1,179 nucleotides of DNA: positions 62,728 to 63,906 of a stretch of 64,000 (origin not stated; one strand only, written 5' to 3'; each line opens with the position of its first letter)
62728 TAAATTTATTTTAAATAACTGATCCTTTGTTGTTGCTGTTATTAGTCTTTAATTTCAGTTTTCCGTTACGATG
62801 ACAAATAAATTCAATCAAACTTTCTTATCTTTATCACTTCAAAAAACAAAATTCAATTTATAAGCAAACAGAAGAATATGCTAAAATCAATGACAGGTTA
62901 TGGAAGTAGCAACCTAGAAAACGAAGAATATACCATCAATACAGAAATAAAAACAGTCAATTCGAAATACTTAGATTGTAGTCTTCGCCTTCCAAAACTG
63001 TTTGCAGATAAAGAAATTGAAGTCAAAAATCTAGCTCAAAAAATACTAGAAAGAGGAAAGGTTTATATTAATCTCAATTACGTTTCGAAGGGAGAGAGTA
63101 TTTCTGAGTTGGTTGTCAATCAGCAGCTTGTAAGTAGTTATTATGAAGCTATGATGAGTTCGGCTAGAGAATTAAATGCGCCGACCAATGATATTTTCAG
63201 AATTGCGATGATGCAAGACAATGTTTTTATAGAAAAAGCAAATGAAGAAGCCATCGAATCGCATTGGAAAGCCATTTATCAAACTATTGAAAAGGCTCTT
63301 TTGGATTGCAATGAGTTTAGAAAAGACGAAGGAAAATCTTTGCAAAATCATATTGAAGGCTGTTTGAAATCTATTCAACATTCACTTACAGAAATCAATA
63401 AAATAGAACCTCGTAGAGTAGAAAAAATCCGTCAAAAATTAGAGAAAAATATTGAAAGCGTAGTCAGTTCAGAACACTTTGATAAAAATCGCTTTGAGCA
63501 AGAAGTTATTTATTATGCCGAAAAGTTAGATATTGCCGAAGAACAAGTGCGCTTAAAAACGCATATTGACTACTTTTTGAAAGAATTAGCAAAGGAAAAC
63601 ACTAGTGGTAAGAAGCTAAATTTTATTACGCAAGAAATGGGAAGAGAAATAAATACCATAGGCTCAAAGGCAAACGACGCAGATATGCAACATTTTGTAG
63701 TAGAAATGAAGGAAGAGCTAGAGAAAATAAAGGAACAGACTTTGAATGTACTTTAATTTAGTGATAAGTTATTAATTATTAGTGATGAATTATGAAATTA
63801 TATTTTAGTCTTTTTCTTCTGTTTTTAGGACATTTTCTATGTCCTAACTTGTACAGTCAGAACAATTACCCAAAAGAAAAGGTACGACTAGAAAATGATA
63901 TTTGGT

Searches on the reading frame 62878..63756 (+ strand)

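Call 3: search_protein_families(library=pfam, proteins=[window:62878-63756:+], max_evalue=0.01)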
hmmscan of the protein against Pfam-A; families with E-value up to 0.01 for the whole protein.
window:62878-63756:+ (292 aa): 2 families
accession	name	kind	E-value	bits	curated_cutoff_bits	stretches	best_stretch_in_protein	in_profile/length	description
PF08340.16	YicC-like_C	-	5e-40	136.8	27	1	173-291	1-119/120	Endoribonuclease YicC-like, C-terminal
PF03755.18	YicC-like_N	-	5.1e-38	131.3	25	1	2-156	1-155/156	Endoribonuclease YicC-like, N-terminal region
